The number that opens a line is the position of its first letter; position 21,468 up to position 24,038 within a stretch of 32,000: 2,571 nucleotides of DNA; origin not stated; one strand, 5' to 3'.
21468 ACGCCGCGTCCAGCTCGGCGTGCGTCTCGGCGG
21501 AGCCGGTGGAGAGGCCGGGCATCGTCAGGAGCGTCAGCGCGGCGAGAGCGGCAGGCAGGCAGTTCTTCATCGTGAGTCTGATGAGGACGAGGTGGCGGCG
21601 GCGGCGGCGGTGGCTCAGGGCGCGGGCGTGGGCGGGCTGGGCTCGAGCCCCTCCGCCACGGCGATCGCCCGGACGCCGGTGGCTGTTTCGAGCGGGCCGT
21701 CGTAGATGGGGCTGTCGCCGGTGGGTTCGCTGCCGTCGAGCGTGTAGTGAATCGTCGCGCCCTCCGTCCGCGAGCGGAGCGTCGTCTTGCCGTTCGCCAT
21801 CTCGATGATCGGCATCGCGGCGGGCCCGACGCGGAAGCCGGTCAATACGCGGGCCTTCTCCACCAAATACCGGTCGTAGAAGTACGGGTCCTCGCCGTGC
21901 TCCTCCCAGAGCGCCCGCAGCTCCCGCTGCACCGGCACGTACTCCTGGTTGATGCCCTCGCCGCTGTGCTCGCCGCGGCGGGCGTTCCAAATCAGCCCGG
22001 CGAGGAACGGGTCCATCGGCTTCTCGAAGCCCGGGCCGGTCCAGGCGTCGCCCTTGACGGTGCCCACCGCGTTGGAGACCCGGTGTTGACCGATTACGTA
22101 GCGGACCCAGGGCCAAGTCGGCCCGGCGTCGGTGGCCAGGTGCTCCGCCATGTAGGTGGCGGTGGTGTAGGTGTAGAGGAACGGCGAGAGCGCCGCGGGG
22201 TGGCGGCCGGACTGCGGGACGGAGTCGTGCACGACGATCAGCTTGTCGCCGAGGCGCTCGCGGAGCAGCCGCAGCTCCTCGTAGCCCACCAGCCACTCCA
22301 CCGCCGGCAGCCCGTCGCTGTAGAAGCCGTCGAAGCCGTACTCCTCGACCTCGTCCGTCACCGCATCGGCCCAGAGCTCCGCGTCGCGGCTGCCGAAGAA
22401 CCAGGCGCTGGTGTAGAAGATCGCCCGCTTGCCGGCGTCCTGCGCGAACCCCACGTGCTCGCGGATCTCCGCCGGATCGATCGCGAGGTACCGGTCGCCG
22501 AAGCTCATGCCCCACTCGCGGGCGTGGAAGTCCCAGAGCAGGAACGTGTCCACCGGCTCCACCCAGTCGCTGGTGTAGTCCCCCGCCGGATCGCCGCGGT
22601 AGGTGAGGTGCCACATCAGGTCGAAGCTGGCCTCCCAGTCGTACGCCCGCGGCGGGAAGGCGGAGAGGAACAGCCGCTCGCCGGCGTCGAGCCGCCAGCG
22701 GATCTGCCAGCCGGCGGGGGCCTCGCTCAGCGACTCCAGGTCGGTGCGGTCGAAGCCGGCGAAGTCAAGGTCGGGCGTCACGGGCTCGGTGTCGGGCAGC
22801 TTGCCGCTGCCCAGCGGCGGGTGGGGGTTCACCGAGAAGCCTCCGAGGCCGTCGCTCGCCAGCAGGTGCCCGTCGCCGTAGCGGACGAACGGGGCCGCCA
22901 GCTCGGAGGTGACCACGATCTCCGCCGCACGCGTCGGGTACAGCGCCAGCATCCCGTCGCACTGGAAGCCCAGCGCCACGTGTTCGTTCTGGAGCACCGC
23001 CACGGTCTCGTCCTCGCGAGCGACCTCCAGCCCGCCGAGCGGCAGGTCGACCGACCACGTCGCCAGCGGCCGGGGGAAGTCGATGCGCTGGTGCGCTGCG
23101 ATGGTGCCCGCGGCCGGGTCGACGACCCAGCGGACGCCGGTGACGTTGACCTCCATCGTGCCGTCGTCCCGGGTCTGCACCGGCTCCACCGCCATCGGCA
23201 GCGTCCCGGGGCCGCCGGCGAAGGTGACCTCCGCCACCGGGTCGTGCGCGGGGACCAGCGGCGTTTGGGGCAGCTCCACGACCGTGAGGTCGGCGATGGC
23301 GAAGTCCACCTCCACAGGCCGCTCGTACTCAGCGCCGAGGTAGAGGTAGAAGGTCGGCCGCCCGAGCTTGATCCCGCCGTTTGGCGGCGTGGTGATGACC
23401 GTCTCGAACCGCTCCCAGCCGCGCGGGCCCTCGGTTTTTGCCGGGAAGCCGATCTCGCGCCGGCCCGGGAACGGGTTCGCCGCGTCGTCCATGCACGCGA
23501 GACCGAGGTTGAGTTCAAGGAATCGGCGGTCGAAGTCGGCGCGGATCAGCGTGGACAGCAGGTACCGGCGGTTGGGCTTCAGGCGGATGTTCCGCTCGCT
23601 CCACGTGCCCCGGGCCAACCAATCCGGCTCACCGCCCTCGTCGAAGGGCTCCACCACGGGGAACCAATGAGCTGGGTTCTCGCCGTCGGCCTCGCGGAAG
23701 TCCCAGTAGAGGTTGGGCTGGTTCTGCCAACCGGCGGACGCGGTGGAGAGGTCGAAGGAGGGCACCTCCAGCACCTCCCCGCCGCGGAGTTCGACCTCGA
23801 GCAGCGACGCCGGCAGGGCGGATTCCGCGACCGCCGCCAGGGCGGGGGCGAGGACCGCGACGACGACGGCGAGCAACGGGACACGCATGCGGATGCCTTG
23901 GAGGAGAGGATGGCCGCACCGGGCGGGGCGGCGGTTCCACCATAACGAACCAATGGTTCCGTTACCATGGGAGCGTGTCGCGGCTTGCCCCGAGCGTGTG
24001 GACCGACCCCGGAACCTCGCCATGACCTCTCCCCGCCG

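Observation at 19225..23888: Three-member paralog family of ~760-780 aa secreted proteins (tandem pair B/C here, third copy A at 6723..9023)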

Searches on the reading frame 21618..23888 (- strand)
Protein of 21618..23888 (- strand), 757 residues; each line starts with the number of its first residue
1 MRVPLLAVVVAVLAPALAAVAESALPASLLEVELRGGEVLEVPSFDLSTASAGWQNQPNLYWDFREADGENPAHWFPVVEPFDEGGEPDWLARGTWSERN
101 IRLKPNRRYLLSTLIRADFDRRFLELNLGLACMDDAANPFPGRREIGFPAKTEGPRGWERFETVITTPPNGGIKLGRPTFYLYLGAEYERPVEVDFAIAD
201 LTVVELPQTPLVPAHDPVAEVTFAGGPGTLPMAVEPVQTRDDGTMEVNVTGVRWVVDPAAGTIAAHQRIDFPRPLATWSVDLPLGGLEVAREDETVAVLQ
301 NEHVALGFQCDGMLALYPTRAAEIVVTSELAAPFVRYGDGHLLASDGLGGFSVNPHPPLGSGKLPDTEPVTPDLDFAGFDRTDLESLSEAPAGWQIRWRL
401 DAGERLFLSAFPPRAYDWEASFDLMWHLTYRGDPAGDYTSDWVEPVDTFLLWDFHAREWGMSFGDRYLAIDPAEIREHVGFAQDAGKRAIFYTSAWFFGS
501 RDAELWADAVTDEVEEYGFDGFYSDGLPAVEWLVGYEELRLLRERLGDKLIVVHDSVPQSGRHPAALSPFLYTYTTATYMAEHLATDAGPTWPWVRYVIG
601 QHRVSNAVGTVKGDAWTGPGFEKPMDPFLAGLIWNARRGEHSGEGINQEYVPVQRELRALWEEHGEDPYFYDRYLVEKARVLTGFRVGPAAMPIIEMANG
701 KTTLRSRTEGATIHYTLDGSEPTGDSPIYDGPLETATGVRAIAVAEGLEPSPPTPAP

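Call 9: search_protein_families(library=pfam, proteins=[window:21618-23888:-], max_evalue=1)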
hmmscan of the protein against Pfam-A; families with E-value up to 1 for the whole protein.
window:21618-23888:- (757 aa): 2 families
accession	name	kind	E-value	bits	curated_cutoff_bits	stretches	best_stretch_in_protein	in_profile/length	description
PF13290.12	CHB_HEX_C_1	-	4.4e-14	52.6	22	1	700-752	10-64/67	Chitobiase/beta-hexosaminidase C-terminal domain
PF13287.12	Fn3_assoc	-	3e-11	43.7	23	1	703-751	2-52/59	Fn3 associated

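Call 10: search_protein_families(library=ncbifam, proteins=[window:21618-23888:-], max_evalue=1)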
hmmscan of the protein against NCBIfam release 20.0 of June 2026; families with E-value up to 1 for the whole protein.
window:21618-23888:- (757 aa): 0 families

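Call 11: search_solved_structures(query=window:21618-23888:-, max_evalue=10, show_alignments=2)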
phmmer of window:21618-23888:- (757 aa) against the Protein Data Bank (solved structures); distinct sequences matched with E-value up to 10: 2.
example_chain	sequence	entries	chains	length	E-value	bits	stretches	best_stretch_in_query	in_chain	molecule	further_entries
6q63_A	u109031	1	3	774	0.00021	22.7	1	707-739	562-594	Beta-hexosaminidase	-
2vcp_D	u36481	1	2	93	1.5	9.9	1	703-757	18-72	NEURAL WISKOTT-ALDRICH SYNDROME PROTEIN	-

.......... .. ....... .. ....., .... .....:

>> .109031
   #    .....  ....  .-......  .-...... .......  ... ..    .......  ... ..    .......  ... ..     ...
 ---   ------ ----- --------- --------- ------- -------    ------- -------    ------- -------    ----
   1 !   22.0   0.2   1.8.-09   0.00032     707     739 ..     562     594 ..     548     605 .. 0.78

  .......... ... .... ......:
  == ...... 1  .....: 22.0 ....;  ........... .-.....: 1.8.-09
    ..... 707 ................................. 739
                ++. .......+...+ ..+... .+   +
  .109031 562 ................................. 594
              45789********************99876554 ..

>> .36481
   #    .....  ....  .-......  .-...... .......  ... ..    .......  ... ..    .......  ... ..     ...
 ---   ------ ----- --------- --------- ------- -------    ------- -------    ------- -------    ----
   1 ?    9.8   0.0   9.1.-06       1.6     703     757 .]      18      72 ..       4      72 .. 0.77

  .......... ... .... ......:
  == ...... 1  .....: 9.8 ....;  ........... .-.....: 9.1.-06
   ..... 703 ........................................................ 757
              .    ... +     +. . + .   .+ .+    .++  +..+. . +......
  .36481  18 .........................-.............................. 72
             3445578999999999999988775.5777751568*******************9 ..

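Call 17: find_homologous_proteins(query=window:21618-23888:-, max_evalue=0.00001)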
Query window:21618-23888:- (757 aa): 9 proteins with E <= 0.00001 among 8000 candidates.
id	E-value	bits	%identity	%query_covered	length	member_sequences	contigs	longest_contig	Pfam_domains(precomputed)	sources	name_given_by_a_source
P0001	0.0e+0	1755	100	99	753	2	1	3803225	PF13287.13,PF13290.14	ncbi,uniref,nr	ncbi:hypothetical protein PSMK_09130 [Phycisphaera mikurensis NBRC 102666]|uniref:GH29D-like beta-sa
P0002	0.0e+0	1195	70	95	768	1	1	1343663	PF13287.13,PF13290.14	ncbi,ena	-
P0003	0.0e+0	1018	61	96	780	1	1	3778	PF13287.13,PF13290.14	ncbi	ncbi:MAG: chitobiase/beta-hexosaminidase C-terminal domain-containing protein [Planctomycetota bacte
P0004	2.3e-291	987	60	96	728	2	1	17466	PF13287.13,PF13290.14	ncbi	ncbi:MAG: FN3 associated domain-containing protein [Planctomycetota bacterium]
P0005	8.9e-223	760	53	90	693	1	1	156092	-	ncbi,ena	-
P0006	4.2e-199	682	50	89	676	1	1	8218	-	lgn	-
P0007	2.0e-198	679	46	97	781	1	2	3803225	PF13287.13,PF13290.14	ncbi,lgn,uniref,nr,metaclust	ncbi:chitobiase/beta-hexosaminidase C-terminal domain-containing protein [Phycisphaera mikurensis]|u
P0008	5.1e-193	661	45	95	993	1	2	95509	PF13287.13,PF13290.14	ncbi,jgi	jgi:hypothetical protein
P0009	6.5e-164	565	55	60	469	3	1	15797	-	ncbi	ncbi:MAG: hypothetical protein WA771_15320 [Chthoniobacterales bacterium]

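Call 20: find_homologous_proteins(query=A1, max_evalue=0.001)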
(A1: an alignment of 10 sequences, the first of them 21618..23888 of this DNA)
Query A1 (10 sequences) (757 aa, profile of the alignment): 9 proteins with E <= 0.001 among 8000 candidates.
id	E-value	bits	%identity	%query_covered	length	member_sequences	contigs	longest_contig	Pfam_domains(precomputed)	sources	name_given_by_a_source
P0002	0.0e+0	1284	70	95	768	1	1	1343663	PF13287.13,PF13290.14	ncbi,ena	-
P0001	0.0e+0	1267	100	99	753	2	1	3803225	PF13287.13,PF13290.14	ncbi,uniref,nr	ncbi:hypothetical protein PSMK_09130 [Phycisphaera mikurensis NBRC 102666]|uniref:GH29D-like beta-sa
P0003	0.0e+0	1253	61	96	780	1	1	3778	PF13287.13,PF13290.14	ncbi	ncbi:MAG: chitobiase/beta-hexosaminidase C-terminal domain-containing protein [Planctomycetota bacte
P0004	0.0e+0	1215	60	96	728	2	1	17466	PF13287.13,PF13290.14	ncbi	ncbi:MAG: FN3 associated domain-containing protein [Planctomycetota bacterium]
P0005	0.0e+0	1145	53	90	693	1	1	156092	-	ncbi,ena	-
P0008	0.0e+0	1138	45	95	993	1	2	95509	PF13287.13,PF13290.14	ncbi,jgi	jgi:hypothetical protein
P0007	0.0e+0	1133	46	97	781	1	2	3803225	PF13287.13,PF13290.14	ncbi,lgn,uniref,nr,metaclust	ncbi:chitobiase/beta-hexosaminidase C-terminal domain-containing protein [Phycisphaera mikurensis]|u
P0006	0.0e+0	1060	50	89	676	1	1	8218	-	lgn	-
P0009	6.2e-241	820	55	60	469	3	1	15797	-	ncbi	ncbi:MAG: hypothetical protein WA771_15320 [Chthoniobacterales bacterium]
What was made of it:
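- Tried and rejected: Word-indexed homolog searches with C and with the full-length alignment found only 9 proteins (calls 17, 20).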

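Call 28: predict_structure(alignment_id=A1)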
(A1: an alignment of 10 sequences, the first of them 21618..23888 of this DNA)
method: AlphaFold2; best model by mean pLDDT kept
length: 757 residues; sequences in the alignment: 10
mean_pLDDT: 76.6   pTM: 0.78
mean pLDDT of the five models: 76.6, 75.6, 73.0, 71.2, 68.8
residues with pLDDT >= 90: 190; 70-90: 352; 50-70: 122; < 50: 93
segments of 3 or more residues with pLDDT < 50: 1-23, 46-56, 86-92, 381-386, 556-562, 581-608, 617-624
pLDDT, mean of each block of 10 residues (from residue 1): 44 41 62 86 52 49 77 76 52 60 88 86 78 82 66 88 81 83 64 73 84 85 87 92 94 95 90 91 96 95 95 91 93 71 77 79 81 60 53 89 89 65 79 87 82 77 76 95 93 75 85 95 75 79 91 60 56 70 39 34 40 51 57 69 67 90 85 87 81 89 93 91 90 82 88 76
secondary structure, 60 per line:
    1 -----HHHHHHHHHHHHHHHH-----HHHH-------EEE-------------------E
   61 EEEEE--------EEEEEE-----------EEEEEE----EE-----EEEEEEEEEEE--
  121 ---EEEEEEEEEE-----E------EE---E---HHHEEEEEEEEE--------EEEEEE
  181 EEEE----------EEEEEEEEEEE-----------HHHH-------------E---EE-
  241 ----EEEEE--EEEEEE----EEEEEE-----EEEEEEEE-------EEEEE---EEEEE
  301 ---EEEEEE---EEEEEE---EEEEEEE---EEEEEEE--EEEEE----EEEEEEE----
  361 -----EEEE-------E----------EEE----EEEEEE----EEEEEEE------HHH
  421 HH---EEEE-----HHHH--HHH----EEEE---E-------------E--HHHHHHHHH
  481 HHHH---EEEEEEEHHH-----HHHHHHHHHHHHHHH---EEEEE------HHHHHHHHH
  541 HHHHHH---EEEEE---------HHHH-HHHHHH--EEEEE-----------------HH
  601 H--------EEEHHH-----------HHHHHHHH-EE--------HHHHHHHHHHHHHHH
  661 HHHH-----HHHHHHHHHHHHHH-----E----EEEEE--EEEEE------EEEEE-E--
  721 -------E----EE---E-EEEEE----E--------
elements in order (helices of 4 or more, strands of 3 or more residues): H6-21 H27-30 E38-40 E60-65 E74-79 E91-96 E108-118 E124-133 E158-166 E175-184 E195-205 H217-220 E245-249 E252-257 E262-267 E273-280 E288-292 E296-300 E304-309 E313-318 E322-328 E332-338 E341-345 E350-356 E366-369 E388-390 E395-400 E405-411 H418-422 E426-429 H435-438 E448-451 H472-484 E488-494 H503-517 E521-525 H532-546 E550-554 H564-567 H569-574 E577-581 E610-612 H627-634 H646-664 H670-683 E694-698 E701-705 E712-716 E740-744
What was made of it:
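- Tried and rejected: The first full-length AF2 model was mediocre (pLDDT 76.6, call 28).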

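Call 30: search_protein_representatives(alignment_id=A1)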
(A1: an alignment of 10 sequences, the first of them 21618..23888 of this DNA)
Query: 10 sequences, 756 profile positions. Proteins with E-value up to 0.001 (for the whole library): 16847; up to 1e-10: 6235; up to 1e-30: 1060. The best 150 are listed.
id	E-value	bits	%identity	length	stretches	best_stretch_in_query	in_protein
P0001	0.0e+00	1266.5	-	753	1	9-754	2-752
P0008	0.0e+00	1137.9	-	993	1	1-754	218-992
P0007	0.0e+00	1133.3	-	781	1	1-754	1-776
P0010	4.7e-267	904.3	-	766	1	31-755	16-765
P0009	2.0e-241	819.6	-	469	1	228-680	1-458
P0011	4.7e-238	808.4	-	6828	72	694-748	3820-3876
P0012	1.5e-233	793.4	-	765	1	14-750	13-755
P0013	6.1e-217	738.6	-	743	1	35-750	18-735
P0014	3.0e-210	716.4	-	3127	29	693-752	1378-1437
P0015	2.2e-209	713.5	-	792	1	9-750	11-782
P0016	7.6e-206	701.9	-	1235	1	29-750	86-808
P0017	1.9e-205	700.6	-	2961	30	691-751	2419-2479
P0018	4.6e-202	689.4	-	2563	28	689-751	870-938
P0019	1.5e-195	667.9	-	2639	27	694-750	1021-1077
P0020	4.7e-192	656.3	-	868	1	6-750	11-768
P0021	3.3e-188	643.6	-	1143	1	31-750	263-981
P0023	6.0e-168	576.6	-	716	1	83-751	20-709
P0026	3.1e-162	557.7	-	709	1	26-683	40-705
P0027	1.4e-160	552.2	-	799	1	33-750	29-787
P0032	9.6e-155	532.9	-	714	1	9-681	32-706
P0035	1.2e-146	506.2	-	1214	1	31-680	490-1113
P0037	1.0e-141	489.9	-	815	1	30-683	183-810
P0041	1.8e-138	479.1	-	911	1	30-680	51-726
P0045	7.0e-135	467.2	-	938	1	30-680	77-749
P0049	3.5e-133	461.6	-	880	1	19-680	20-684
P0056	5.2e-127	441.2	-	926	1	28-678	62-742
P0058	5.8e-126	437.7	-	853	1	33-683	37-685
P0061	1.4e-123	429.9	-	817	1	31-688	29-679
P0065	3.6e-121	421.9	-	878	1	35-677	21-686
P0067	1.1e-119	417.0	-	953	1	31-679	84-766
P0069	5.7e-114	398.1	-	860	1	44-687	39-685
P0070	6.4e-114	397.9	-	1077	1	26-691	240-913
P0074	1.5e-111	390.1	-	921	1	32-686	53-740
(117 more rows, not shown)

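Call 33: fold_search(model_id=the predicted structure, library=pdb)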
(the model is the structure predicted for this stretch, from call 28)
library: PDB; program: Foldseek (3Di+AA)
matches with E <= 10: 1704; with E <= 0.001: 91
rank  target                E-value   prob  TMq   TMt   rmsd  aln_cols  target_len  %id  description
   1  6pnr_A                9.2e-08  1.00  0.26  0.29  13.5       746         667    9  A GH31 family sulfoquinovosidase from E. rectale in complex with aza-sugar inhibitor IFGSQ (released 2020-07-08)
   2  3ecq_A                1.3e-07  1.00  0.24  0.16  18.7       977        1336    9  Endo-alpha-N-acetylgalactosaminidase from Streptococcus pneumoniae: SeMet structure (released 2008-09-09)
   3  7kgz_A                1.6e-07  1.00  0.18  0.21  23.4       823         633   10  FMN-binding beta-glucuronidase from Roseburia hominis (released 2021-11-10)
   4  1we5_D                3.3e-06  1.00  0.27  0.27  15.7       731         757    9  Crystal Structure of Alpha-Xylosidase from Escherichia coli (released 2005-02-15)
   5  4cuc_A                4.0e-06  0.97  0.17  0.15  24.7       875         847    9  Unravelling the multiple functions of the architecturally intricate Streptococcus pneumoniae beta-galactosidase, BgaA. (released 2014-08-20)
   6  1we5_A                4.7e-06  1.00  0.23  0.23  15.7       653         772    9  Crystal Structure of Alpha-Xylosidase from Escherichia coli (released 2005-02-15)
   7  6q63_A                8.3e-06  1.00  0.15  0.15  18.1       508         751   12  BT0459 (released 2019-05-08)
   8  8t7z_D                1.2e-05  1.00  0.28  0.28  16.4       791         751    8  Crystal structure of alpha-glucosidase (yicI) from Klebsiella aerogenes (released 2023-07-05)
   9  4cu7                  1.2e-05  0.96  0.17  0.16  25.0       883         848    9  Unravelling the multiple functions of the architecturally intricate Streptococcus pneumoniae beta-galactosidase, BgaA (released 2014-08-20)
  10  4xup_D                1.5e-05  1.00  0.15  0.31  15.8       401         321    9  Structure of the N-terminal CBM22-1-CBM22-2 tandem domain from Paenibacillus barcinonensis Xyn10C (released 2015-06-03)
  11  1we5_E                1.6e-05  1.00  0.28  0.28  14.7       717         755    9  Crystal Structure of Alpha-Xylosidase from Escherichia coli (released 2005-02-15)
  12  7uab_E                1.8e-05  1.00  0.14  0.19  16.0       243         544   13  Human pro-meprin alpha (zymogen state) (released 2022-11-02)
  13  5a55                  1.9e-05  0.99  0.23  0.18  14.9       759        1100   10  The native structure of GH101 from Streptococcus pneumoniae TIGR4 (released 2015-09-02)
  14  9q5c_A                2.6e-05  1.00  0.29  0.29  14.5       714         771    8  Cryo EM structure of alpha-glucosidase (yicI) from Klebsiella aerogenes (released 2025-09-03)
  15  2zex_A                2.8e-05  1.00  0.14  0.57   6.2       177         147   15  Family 16 carbohydrate binding module (released 2008-03-04)
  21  4xup_A                4.0e-05  1.00  0.15  0.29  18.3       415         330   11  Structure of the N-terminal CBM22-1-CBM22-2 tandem domain from Paenibacillus barcinonensis Xyn10C (released 2015-06-03)
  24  4xup_F                4.4e-05  1.00  0.15  0.29  19.0       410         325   10  Structure of the N-terminal CBM22-1-CBM22-2 tandem domain from Paenibacillus barcinonensis Xyn10C (released 2015-06-03)
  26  4xup_B                5.4e-05  1.00  0.15  0.30  19.9       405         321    9  Structure of the N-terminal CBM22-1-CBM22-2 tandem domain from Paenibacillus barcinonensis Xyn10C (released 2015-06-03)
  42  4xup_E                1.2e-04  1.00  0.15  0.51   7.3       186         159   11  Structure of the N-terminal CBM22-1-CBM22-2 tandem domain from Paenibacillus barcinonensis Xyn10C (released 2015-06-03)
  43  4xup_C                1.2e-04  1.00  0.15  0.52   7.3       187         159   10  Structure of the N-terminal CBM22-1-CBM22-2 tandem domain from Paenibacillus barcinonensis Xyn10C (released 2015-06-03)
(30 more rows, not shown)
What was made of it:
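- On CBM4/9/16/22-type carbohydrate-binding module (N-terminal domain): Fold match to CBM16 and CBM22 at target-normalised TM 0.5-0.57 (call 33).
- The full-length model gives the same families plus GH101 (call 33).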

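Call 34: search_solved_structures(query=A2, max_evalue=10, show_alignments=0)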
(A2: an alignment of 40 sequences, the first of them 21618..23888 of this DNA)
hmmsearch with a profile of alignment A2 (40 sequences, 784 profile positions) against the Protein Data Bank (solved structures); distinct sequences matched with E-value up to 10: 8.
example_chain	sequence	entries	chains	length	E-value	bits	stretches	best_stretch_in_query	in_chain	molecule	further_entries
2zey_A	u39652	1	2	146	0.048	14.9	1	77-203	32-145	S-layer associated multidomain endoglucanase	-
2zex_A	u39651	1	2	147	0.048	14.9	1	77-203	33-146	S-layer associated multidomain endoglucanase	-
2zew_A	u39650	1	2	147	0.049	14.9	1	77-203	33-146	S-layer associated multidomain endoglucanase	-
3oea_A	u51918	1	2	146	0.057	14.7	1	78-203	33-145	S-layer associated multidomain endoglucanase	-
3oeb_A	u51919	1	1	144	0.057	14.6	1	80-203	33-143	S-layer associated multidomain endoglucanase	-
8xmz_A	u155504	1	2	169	0.14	13.3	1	80-181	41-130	T9SS C-terminal target domain-containing protein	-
6q63_A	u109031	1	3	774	0.24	12.6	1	692-753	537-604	Beta-hexosaminidase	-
8ayr_A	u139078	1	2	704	0.43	11.8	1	703-762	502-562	Coagulation factor 5/8 type domain protein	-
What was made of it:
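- On CBM4/9/16/22-type carbohydrate-binding module (N-terminal domain): The profile hits CBM16 chains at E 0.05 (call 34).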

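Call 38: search_protein_families(library=pfam, alignment_id=A2, max_evalue=0.1)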
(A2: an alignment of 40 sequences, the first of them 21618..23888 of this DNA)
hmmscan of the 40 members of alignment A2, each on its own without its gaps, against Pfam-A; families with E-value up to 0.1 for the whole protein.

A. member 1, window:21618-23888:- (757 aa): 2 families
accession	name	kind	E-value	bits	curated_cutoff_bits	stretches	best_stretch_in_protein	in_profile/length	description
PF13290.12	CHB_HEX_C_1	-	4.4e-14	52.6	22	1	700-752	10-64/67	Chitobiase/beta-hexosaminidase C-terminal domain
PF13287.12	Fn3_assoc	-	3e-11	43.7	23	1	703-751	2-52/59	Fn3 associated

B. families by the number of members that match (of 40 scanned): 28 families (the first 25 are shown)
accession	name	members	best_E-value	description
PF13287.12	Fn3_assoc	16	3.6e-17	Fn3 associated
PF13290.12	CHB_HEX_C_1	16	7.2e-16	Chitobiase/beta-hexosaminidase C-terminal domain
PF02018.23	CBM_4_9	8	8.9e-12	Carbohydrate binding domain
PF22585.3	Sialidase-like_CBM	7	2.9e-12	Sialidase-like, CBM domain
PF19773.5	DUF6259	6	0.0021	Domain of unknown function (DUF6259)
PF06439.18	3keto-disac_hyd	2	0.019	3-keto-disaccharide hydrolase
PF14059.11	DUF4251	2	0.054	Domain of unknown function (DUF4251)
PF13385.13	Laminin_G_3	1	4.3e-69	Concanavalin A-like lectin/glucanases superfamily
PF07532.17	Big_4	1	2.6e-26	Bacterial Ig-like domain (group 4)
PF02210.31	Laminin_G_2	1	7.7e-09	Laminin G domain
PF07953.20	Toxin_R_bind_N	1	9.9e-06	Clostridium neurotoxin, N-terminal receptor binding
PF18962.6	Por_Secre_tail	1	4.8e-05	Secretion system C-terminal sorting domain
PF22925.3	TS_C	1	0.00028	Trans-sialidase, C-terminal domain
PF23834.1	DUF7204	1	0.0031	Domain of unknown function (DUF7204)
PF03422.21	CBM_6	1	0.0089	Carbohydrate binding module (family 6)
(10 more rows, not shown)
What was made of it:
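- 23274..23777 (-): C residues 38-205: N-terminal CBM-like beta-jelly-roll. AF2 strands (call 28); Foldseek CBM16 2zex TMt 0.57 and CBM22 4xup TMt 0.5 (call 33); profile vs PDB hits CBM16 at E 0.05 (call 34); CBM_4_9 in 8 of 40 relatives (call 38).
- Accessory modules are carbohydrate-related: CBM_4_9, Sialidase-like_CBM, CHB_HEX_C, Laminin_G_3, dockerin and the T9SS tail (call 38).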
